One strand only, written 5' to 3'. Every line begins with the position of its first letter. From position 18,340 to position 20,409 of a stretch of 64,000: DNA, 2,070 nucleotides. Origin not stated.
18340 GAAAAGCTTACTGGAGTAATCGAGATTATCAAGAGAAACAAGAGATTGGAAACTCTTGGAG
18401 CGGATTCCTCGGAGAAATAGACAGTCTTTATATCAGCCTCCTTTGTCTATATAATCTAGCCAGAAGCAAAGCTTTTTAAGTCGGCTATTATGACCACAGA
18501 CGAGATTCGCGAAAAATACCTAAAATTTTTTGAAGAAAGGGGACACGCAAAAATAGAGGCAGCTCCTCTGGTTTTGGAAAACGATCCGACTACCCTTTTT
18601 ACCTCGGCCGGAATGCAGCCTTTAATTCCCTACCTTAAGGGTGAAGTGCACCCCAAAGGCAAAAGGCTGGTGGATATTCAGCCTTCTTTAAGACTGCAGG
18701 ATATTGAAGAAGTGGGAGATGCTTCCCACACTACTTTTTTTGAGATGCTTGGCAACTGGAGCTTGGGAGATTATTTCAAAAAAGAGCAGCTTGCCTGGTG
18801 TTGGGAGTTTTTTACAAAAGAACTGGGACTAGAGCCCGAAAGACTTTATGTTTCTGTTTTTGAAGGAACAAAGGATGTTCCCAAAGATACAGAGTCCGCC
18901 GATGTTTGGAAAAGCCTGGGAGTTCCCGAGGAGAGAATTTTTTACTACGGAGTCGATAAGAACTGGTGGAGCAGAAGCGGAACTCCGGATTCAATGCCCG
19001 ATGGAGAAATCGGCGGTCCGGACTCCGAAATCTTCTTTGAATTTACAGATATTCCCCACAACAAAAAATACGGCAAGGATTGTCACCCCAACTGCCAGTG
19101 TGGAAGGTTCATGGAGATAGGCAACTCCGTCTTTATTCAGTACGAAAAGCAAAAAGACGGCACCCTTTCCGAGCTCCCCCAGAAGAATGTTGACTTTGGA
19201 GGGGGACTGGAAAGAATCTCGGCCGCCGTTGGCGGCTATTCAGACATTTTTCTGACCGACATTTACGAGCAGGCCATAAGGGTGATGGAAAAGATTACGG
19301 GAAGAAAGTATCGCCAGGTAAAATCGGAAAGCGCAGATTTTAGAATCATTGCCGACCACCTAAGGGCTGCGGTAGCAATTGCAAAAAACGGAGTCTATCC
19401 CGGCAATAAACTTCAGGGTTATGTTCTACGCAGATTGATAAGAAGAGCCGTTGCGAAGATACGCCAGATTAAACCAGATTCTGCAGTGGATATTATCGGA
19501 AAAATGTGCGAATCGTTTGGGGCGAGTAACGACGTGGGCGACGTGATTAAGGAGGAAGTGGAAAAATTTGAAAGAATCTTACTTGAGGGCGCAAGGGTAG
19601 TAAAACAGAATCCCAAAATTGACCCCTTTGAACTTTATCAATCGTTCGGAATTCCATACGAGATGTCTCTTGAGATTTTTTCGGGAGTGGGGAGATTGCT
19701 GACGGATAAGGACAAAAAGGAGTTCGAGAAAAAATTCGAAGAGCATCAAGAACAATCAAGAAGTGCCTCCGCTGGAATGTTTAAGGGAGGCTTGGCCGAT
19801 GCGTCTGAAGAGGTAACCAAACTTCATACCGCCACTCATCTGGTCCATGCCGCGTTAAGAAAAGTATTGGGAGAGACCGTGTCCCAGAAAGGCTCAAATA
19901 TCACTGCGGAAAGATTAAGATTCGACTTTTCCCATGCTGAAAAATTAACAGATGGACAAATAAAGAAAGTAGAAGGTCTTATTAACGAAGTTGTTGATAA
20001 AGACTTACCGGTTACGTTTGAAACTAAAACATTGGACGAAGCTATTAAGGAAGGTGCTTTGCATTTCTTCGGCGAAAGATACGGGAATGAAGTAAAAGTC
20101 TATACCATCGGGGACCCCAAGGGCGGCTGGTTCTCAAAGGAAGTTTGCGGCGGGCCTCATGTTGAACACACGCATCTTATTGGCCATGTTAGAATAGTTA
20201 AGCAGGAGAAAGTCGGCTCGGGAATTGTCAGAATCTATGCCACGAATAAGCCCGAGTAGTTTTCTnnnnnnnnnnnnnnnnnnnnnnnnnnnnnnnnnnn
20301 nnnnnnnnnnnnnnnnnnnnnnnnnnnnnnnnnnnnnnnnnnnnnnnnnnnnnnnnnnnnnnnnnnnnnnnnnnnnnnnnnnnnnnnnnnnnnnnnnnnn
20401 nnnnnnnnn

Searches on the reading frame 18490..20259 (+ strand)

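Call 80: search_protein_families(library=pfam, proteins=[window:18490-20259:+])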
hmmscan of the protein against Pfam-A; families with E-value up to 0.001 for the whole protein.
window:18490-20259:+ (589 aa): 2 families
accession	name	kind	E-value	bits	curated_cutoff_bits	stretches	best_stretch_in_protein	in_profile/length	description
PF01411.24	tRNA-synt_2c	-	1.4e-99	334.6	30.3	1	5-450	1-453/552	tRNA synthetases class II (A)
PF07973.19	tRNA_SAD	-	1.8e-14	53.9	24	1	535-583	1-44/44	Threonyl and Alanyl tRNA synthetase second additional domain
